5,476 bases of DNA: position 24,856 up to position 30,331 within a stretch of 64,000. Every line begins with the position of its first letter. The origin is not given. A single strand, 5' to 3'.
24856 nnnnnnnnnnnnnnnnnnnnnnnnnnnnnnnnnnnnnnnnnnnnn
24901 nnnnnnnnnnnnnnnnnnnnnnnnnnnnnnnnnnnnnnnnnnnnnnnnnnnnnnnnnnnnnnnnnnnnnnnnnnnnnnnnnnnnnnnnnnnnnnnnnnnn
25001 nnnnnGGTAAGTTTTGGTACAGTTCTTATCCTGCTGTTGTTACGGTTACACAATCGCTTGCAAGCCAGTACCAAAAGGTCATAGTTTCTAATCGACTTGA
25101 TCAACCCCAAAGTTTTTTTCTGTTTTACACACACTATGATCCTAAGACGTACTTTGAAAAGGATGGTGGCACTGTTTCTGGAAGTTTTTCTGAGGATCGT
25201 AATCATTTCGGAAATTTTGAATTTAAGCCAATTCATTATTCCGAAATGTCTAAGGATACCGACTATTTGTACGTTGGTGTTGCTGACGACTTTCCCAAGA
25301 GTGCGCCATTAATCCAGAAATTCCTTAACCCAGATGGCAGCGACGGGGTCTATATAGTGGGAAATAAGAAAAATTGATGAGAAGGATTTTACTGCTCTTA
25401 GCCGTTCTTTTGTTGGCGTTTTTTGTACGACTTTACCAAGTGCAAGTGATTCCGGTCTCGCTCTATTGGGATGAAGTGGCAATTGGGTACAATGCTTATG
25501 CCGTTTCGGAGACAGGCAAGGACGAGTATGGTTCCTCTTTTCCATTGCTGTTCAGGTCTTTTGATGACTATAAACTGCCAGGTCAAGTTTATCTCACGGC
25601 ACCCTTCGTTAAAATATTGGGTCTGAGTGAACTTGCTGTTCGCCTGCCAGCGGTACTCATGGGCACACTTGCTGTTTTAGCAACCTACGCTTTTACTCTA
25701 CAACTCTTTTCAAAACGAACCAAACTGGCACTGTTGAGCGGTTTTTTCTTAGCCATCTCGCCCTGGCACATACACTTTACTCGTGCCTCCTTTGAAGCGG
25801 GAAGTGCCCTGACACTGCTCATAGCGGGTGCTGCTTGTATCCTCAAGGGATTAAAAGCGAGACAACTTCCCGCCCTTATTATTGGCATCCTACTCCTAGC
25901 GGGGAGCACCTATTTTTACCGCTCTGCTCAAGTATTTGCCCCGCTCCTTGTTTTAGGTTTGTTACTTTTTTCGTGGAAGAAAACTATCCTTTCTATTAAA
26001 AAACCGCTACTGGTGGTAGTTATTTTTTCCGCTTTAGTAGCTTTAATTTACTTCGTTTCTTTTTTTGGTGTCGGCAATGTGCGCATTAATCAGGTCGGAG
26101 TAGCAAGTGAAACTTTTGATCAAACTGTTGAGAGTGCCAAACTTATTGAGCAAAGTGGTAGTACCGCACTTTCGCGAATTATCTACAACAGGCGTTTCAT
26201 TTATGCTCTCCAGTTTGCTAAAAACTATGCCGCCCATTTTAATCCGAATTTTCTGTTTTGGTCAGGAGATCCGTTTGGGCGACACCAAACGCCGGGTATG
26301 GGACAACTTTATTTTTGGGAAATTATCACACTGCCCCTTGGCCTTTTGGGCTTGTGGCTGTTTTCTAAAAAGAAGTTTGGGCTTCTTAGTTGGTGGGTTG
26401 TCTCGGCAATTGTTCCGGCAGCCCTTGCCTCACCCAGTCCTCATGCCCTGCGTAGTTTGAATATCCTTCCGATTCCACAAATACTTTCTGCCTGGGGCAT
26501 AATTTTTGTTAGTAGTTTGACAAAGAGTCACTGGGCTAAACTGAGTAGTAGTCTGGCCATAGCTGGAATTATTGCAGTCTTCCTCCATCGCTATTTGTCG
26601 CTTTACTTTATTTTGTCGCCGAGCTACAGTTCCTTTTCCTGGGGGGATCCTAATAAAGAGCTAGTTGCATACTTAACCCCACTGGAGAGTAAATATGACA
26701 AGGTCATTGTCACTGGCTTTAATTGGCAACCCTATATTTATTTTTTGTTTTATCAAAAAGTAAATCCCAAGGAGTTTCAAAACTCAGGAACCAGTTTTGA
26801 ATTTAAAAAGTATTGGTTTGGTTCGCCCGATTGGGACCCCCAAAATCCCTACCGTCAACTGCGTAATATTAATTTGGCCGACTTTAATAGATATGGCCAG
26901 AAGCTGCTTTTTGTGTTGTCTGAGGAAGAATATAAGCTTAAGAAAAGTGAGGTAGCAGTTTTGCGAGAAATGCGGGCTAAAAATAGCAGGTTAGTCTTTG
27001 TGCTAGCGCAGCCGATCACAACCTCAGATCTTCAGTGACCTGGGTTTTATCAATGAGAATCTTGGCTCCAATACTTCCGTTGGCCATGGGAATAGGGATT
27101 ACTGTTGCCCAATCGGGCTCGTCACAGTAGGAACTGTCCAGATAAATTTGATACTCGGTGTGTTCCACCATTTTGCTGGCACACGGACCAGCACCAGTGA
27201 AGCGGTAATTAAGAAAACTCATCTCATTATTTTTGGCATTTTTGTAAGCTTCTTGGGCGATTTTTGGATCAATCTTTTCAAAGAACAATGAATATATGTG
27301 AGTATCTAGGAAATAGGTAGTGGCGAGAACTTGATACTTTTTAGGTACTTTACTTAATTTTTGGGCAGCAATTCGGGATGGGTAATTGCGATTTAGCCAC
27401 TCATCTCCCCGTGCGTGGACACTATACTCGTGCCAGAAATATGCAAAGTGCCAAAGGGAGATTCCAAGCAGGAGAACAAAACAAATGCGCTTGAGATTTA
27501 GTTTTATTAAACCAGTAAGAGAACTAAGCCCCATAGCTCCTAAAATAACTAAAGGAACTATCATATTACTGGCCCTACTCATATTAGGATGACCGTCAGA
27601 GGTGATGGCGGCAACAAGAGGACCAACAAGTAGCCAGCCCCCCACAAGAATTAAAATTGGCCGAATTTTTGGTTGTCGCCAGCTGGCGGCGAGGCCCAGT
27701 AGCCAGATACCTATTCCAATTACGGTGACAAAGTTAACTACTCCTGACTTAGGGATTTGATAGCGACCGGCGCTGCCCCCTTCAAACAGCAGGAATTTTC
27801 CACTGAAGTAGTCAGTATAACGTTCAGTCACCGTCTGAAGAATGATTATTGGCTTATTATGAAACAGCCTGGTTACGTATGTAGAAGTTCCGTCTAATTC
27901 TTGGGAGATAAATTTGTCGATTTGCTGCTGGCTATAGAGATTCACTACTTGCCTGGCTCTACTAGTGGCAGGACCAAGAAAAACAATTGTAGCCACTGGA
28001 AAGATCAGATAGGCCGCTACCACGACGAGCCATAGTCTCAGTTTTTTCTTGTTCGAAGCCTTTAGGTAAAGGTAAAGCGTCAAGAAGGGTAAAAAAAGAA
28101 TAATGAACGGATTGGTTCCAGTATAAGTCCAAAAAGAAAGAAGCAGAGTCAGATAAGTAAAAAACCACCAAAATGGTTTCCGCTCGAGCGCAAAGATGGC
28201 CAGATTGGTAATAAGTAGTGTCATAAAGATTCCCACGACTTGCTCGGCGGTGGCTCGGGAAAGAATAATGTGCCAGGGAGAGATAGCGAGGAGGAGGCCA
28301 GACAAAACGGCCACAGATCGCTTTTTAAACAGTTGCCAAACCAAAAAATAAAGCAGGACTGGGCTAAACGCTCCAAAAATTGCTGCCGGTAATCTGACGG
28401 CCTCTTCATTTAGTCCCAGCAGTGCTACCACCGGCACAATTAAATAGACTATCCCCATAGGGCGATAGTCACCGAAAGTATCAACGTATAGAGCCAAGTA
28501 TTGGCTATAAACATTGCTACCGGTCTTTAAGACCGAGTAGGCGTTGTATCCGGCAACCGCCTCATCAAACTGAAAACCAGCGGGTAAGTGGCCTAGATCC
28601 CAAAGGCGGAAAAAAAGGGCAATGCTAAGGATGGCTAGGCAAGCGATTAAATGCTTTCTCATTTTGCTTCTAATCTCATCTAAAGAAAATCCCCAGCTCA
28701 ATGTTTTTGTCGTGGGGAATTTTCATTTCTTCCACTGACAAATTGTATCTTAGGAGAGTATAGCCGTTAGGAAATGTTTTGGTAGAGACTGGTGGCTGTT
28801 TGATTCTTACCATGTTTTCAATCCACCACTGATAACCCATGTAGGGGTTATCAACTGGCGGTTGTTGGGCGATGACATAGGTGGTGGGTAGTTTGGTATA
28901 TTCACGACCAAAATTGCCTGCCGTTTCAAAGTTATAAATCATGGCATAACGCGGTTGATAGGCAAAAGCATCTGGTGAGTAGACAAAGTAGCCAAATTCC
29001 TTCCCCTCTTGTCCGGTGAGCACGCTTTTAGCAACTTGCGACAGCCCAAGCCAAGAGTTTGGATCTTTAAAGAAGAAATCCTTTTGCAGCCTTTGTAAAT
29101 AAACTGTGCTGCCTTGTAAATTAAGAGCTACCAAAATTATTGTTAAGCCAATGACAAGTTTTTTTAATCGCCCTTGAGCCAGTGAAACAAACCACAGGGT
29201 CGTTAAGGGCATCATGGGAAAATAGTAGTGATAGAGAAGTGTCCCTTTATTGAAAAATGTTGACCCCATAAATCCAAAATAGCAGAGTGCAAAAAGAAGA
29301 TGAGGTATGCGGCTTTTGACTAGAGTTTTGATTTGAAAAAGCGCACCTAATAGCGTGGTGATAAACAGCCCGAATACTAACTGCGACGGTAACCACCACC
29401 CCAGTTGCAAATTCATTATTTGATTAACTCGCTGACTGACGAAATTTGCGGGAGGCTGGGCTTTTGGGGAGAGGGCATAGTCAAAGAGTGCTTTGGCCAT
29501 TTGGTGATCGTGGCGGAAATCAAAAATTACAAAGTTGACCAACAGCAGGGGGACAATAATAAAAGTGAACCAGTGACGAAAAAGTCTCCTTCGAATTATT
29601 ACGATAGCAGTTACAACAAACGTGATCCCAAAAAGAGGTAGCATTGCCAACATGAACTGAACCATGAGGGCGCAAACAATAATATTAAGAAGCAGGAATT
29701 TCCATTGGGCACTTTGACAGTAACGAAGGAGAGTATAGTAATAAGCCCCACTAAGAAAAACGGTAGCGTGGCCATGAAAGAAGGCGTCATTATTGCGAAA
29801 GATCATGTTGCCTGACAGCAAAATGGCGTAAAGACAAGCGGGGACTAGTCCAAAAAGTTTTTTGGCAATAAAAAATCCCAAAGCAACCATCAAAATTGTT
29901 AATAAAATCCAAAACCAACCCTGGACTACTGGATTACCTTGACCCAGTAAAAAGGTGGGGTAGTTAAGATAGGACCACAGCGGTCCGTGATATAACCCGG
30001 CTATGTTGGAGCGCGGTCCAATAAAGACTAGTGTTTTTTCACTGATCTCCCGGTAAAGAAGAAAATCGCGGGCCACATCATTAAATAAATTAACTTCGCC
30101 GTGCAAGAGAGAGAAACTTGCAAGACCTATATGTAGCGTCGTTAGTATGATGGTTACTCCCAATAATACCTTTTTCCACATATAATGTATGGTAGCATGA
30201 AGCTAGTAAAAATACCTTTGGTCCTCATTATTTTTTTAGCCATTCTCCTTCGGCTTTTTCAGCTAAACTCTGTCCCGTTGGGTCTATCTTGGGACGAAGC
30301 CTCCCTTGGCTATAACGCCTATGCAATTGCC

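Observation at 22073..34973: Tandem array of seven ArnT/PMT-like GT-C paralogs with a shared first-loop DE signature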

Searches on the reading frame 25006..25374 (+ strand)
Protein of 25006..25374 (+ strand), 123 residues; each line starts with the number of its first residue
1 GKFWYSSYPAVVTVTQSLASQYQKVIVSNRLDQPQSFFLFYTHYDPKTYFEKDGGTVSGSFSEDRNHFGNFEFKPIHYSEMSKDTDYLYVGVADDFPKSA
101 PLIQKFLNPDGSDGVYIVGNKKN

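Call 66: predict_structure(alignment_id=A4)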
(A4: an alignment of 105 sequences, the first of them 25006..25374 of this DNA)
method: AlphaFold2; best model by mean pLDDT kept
length: 123 residues; sequences in the alignment: 105
mean_pLDDT: 89.4   pTM: 0.84
mean pLDDT of the five models: 89.4, 89.3, 89.3, 88.9, 85.8
residues with pLDDT >= 90: 86; 70-90: 27; 50-70: 9; < 50: 1
segments of 3 or more residues with pLDDT < 50: none
pLDDT, mean of each block of 10 residues (from residue 1): 75 96 95 93 94 81 81 94 89 95 93 93 71
secondary structure, 60 per line:
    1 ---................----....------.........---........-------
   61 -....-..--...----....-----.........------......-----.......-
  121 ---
elements in order: H4-19 E24-27 H34-42 H46-53 H62-65 E71-73 H78-81 E87-92 E102-107 E113-119

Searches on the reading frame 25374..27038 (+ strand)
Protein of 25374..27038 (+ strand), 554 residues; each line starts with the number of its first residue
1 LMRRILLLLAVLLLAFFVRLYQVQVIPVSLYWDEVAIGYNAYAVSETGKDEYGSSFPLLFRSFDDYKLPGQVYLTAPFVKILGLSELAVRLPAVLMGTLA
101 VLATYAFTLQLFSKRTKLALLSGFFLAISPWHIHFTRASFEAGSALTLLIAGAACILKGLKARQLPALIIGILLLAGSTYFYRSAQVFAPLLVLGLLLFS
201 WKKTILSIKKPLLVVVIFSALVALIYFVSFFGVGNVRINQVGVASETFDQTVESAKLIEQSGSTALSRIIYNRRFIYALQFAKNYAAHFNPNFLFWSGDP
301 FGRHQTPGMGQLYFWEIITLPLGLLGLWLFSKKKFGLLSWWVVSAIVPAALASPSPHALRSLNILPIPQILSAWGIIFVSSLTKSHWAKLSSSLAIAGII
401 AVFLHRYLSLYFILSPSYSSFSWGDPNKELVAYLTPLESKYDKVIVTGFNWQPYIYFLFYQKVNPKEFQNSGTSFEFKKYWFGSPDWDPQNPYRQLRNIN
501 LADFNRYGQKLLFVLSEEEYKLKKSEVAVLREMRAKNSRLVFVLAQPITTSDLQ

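Call 5: search_protein_families(library=pfam, proteins=[window:25374-27038:+], max_evalue=0.01)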
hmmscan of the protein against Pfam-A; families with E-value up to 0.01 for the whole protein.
window:25374-27038:+ (554 aa): 2 families
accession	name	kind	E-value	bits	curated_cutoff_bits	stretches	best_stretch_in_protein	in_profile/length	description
PF13231.12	PMT_2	-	2.2e-08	34.9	26.1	1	70-224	5-158/160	Dolichyl-phosphate-mannose-protein mannosyltransferase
PF03779.20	SPW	-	0.001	19.9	31.5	1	82-157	20-90/93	SPW repeat domain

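Call 12: search_protein_families(library=ncbifam, proteins=[window:25374-27038:+], max_evalue=0.01)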
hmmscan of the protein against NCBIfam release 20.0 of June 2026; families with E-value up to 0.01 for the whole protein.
window:25374-27038:+ (554 aa): 1 family
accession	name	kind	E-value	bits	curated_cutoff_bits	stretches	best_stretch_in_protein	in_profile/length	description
TIGR03663.1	TIGR03663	subfamily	4.3e-05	22.7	126.25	1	7-138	3-119/435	flippase activity-associated protein Agl23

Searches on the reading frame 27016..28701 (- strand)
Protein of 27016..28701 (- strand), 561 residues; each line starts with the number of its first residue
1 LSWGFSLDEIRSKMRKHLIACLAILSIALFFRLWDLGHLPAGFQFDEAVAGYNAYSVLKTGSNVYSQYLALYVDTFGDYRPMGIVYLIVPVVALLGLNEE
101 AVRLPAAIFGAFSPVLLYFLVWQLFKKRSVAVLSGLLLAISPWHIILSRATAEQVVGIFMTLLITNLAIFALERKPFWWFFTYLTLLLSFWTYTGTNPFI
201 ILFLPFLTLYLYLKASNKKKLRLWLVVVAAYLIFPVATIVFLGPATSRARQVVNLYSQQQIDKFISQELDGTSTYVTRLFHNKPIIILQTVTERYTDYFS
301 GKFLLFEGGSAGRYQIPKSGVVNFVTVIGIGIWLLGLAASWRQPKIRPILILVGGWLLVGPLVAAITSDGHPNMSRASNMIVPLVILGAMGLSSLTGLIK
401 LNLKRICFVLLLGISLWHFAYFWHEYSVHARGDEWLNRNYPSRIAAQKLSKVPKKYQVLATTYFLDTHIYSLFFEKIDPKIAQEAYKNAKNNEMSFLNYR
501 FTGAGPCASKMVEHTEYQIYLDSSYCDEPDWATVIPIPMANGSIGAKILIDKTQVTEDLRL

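Call 5: search_protein_families(library=pfam, proteins=[window:27016-28701:-], max_evalue=0.01)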
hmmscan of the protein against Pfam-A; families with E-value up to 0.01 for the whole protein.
window:27016-28701:- (561 aa): 2 families
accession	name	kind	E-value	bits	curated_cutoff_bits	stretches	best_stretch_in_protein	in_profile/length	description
PF13231.12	PMT_2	-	3.2e-10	40.9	26.1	1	80-236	2-157/160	Dolichyl-phosphate-mannose-protein mannosyltransferase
PF19529.4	DUF6057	-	0.0044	16.4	29.8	1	107-256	74-220/569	Family of unknown function (DUF6057)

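Call 12: search_protein_families(library=ncbifam, proteins=[window:27016-28701:-], max_evalue=0.01)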
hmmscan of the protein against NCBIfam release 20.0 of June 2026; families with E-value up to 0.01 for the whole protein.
window:27016-28701:- (561 aa): 1 family
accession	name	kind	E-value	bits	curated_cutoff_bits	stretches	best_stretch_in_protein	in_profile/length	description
TIGR03663.1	TIGR03663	subfamily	1.6e-10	40.6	126.25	1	20-393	3-337/435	flippase activity-associated protein Agl23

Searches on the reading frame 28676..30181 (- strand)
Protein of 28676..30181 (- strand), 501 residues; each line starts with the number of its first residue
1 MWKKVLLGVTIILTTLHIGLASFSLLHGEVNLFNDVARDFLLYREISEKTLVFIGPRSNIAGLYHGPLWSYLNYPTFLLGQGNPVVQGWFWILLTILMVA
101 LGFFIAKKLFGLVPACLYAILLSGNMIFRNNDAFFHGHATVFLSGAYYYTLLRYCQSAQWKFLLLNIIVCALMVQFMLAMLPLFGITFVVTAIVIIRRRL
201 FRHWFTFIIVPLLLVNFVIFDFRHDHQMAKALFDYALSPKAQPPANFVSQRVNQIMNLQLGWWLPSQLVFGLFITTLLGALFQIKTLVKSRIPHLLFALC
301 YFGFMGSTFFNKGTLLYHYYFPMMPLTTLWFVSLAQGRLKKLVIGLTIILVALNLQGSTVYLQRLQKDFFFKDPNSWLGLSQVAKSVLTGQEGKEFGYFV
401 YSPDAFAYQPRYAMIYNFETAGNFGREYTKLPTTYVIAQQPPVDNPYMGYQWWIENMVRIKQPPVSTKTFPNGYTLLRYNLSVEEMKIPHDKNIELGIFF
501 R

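Call 5: search_protein_families(library=pfam, proteins=[window:28676-30181:-], max_evalue=0.01)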
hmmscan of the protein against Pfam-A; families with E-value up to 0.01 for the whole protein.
window:28676-30181:- (501 aa): 0 families

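Call 12: search_protein_families(library=ncbifam, proteins=[window:28676-30181:-], max_evalue=0.01)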
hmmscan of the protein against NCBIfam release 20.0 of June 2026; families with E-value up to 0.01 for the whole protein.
window:28676-30181:- (501 aa): 0 families

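Call 78: find_homologous_proteins(query=window:28676-30181:-, max_evalue=0.001)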
Query window:28676-30181:- (501 aa): 207 proteins with E <= 0.001 among 8000 candidates; the best 120 are listed.
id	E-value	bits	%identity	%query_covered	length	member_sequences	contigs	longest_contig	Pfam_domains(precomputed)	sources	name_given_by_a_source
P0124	0.0e+0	1142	100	100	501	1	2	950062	-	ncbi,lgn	-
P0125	3.0e-194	665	59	100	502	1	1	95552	-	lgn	-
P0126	4.6e-140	486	46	100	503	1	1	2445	-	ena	-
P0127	3.0e-134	467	45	100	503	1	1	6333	-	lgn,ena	-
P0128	4.0e-130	453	45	100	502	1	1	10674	-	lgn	-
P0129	5.1e-130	453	44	97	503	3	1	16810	-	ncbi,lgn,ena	-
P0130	8.6e-128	446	44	97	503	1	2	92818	-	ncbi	-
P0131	1.5e-127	445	44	100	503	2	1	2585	-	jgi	jgi:hypothetical protein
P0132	3.4e-127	444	44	99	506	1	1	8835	-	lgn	-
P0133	9.0e-127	442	44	97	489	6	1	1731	-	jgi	-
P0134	1.2e-126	442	42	99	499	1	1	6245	-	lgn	-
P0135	2.5e-126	441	43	100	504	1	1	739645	-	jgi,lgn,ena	-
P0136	2.9e-126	441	44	100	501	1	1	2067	-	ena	-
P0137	4.1e-125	437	42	96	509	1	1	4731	-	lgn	-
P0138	4.4e-125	437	42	100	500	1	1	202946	-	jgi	-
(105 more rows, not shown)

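Call 81: search_solved_structures(query=A5, max_evalue=10)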
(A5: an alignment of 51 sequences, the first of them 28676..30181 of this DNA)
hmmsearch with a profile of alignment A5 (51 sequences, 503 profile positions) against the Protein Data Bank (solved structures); distinct sequences matched with E-value up to 10: 1.
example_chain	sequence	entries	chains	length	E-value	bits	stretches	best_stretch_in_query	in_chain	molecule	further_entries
7nek_A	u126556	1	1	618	1.7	10.2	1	447-482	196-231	RagB SusD domain containing protein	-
